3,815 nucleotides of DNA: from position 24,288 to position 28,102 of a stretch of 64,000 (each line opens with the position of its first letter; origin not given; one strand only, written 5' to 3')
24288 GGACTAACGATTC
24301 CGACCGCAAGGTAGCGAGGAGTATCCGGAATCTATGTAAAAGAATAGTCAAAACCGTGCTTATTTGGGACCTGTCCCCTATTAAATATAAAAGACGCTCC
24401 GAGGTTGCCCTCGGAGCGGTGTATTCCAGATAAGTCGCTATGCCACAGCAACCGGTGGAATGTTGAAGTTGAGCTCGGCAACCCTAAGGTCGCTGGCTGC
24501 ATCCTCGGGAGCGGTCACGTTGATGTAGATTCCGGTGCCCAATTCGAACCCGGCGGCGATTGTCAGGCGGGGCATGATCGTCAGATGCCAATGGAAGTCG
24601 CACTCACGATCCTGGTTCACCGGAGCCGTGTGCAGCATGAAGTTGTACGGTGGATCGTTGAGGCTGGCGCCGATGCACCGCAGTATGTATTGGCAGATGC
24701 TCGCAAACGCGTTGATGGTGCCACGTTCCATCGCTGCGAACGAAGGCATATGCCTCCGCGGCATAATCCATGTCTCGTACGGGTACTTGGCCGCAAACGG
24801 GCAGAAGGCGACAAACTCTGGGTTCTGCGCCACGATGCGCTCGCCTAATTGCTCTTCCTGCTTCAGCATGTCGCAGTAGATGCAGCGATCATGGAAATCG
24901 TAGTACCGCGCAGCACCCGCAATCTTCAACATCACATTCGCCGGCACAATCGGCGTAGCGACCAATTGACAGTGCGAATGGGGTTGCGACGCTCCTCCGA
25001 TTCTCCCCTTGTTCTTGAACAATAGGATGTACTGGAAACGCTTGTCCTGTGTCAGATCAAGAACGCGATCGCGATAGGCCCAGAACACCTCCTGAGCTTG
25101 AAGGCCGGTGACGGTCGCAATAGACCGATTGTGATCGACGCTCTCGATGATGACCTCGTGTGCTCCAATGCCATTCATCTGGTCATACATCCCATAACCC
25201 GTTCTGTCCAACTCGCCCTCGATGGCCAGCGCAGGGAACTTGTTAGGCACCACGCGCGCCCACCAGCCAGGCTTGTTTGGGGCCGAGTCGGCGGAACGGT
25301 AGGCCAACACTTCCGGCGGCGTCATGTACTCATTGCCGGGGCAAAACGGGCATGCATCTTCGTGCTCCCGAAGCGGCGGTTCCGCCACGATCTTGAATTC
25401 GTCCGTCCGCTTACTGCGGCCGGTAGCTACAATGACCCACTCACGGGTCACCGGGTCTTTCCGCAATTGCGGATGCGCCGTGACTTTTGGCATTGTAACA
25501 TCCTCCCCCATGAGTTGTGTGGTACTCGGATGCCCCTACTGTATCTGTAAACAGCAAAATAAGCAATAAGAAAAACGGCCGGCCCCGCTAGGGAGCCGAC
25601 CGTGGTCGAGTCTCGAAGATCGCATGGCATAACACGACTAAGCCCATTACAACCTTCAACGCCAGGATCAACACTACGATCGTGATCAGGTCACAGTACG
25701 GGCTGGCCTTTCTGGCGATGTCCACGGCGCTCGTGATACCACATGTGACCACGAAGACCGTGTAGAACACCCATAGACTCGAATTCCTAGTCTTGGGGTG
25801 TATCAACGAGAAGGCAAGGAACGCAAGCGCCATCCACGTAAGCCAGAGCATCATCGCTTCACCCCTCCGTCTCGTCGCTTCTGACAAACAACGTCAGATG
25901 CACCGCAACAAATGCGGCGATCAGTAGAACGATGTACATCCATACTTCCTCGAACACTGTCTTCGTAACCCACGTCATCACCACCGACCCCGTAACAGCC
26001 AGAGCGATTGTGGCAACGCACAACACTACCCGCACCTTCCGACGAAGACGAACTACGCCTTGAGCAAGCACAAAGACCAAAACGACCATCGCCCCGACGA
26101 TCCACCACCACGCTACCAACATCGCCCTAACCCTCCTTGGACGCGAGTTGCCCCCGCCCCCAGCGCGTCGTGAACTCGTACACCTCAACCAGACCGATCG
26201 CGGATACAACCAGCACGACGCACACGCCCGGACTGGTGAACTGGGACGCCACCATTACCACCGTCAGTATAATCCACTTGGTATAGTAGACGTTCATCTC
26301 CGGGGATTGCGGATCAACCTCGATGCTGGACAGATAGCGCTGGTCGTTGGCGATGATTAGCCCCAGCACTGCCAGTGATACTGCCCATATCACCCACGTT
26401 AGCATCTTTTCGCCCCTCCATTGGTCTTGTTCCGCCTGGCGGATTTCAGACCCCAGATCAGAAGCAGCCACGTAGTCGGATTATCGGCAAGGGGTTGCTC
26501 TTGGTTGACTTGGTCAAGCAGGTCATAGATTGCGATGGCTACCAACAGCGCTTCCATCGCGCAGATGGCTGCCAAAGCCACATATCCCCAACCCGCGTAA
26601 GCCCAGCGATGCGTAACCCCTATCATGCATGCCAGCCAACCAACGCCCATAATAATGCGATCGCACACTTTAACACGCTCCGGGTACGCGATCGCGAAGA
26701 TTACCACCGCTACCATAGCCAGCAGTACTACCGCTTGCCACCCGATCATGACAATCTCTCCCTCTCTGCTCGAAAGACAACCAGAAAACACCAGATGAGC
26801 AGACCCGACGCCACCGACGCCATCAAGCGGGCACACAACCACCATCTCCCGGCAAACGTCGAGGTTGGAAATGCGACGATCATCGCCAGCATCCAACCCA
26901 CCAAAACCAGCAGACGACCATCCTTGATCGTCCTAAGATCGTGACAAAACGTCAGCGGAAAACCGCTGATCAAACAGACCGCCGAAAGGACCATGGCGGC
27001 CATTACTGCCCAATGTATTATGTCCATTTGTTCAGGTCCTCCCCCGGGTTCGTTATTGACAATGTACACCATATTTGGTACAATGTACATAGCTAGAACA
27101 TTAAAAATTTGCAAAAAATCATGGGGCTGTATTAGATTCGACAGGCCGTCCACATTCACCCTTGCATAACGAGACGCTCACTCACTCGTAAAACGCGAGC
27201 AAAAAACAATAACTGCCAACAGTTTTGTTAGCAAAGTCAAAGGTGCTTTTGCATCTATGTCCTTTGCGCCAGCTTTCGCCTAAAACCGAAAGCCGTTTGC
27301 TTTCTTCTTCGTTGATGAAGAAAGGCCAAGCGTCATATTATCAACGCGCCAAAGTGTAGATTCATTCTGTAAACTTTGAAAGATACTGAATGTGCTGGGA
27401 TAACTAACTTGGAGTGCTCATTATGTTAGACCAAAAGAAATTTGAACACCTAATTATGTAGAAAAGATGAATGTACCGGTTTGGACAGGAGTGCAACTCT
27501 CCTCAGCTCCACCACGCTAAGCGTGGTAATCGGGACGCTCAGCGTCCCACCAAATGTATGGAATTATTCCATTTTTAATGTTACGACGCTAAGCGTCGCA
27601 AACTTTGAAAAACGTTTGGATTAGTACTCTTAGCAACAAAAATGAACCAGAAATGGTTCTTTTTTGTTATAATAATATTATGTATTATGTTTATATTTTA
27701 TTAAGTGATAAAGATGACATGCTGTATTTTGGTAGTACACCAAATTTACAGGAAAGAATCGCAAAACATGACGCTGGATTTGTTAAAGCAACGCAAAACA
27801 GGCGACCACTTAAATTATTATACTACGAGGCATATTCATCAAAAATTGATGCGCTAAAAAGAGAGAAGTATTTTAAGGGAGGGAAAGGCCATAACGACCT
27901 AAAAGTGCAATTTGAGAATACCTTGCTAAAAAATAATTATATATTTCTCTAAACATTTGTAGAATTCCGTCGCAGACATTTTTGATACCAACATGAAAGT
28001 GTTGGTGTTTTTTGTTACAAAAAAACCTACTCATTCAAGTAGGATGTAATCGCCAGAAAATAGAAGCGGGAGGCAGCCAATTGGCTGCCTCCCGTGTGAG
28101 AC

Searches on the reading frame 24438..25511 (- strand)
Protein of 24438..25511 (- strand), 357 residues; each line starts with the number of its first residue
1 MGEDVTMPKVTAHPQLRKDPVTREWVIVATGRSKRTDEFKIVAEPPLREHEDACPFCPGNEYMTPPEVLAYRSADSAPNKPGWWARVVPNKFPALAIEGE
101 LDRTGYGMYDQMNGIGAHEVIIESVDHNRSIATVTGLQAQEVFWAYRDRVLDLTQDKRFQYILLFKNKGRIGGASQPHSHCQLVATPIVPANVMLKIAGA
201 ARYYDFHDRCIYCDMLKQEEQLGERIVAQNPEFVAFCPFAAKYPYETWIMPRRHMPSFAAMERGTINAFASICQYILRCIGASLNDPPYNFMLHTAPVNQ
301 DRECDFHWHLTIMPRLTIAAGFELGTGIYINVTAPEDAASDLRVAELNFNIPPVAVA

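Call 45: search_protein_families(library=pfam, proteins=[window:24438-25511:-], max_evalue=0.01)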
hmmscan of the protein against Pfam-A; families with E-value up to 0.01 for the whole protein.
window:24438-25511:- (357 aa): 6 families
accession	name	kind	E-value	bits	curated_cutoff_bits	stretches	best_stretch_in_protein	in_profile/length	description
PF01087.27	GalP_UDP_transf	-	2e-18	67.9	22.1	1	12-190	10-184/184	Galactose-1-phosphate uridyl transferase, N-terminal domain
PF16268.10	DUF4921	-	6.3e-15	55.5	28.5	1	148-338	209-389/425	Domain of unknown function (DUF4921)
PF02744.22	GalP_UDP_tr_C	-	2.6e-09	37.5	29.2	1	202-311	7-118/165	Galactose-1-phosphate uridyl transferase, C-terminal domain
PF16285.10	DUF4931_N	-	6.7e-07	29.9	24.1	1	119-185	54-120/124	Domain of unknown function (DUF4931) N-terminal domain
PF19327.4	Ap4A_phos_N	-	4.2e-05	23.6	23.1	1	163-197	137-171/177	Ap4A phosphorylase N-terminal domain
PF01230.28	HIT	-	0.0049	17.9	21.5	0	223-309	5-91/98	HIT domain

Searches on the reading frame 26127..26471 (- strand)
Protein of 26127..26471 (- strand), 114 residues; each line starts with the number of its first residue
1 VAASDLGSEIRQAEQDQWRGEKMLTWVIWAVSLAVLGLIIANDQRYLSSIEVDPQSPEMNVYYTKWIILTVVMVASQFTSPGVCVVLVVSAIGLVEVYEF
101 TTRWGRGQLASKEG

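Call 45: search_protein_families(library=pfam, proteins=[window:26127-26471:-], max_evalue=0.01)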
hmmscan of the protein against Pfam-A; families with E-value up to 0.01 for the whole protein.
window:26127-26471:- (114 aa): 1 family
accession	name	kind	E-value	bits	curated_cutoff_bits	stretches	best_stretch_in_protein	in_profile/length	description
PF19683.4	DUF6185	-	0.0094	14.6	25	0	16-104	458-542/825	Family of unknown function (DUF6185)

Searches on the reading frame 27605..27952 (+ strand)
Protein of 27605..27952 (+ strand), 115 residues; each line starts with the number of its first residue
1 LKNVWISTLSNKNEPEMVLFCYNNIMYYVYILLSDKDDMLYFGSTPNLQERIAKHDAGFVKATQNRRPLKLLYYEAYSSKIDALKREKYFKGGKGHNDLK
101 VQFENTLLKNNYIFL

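Call 45: search_protein_families(library=pfam, proteins=[window:27605-27952:+], max_evalue=0.01)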
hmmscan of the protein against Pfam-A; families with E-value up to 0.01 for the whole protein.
window:27605-27952:+ (115 aa): 1 family
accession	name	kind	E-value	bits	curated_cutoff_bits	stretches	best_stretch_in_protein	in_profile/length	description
PF01541.30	GIY-YIG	-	1.2e-15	57.9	22.6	1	26-94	1-72/78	GIY-YIG catalytic domain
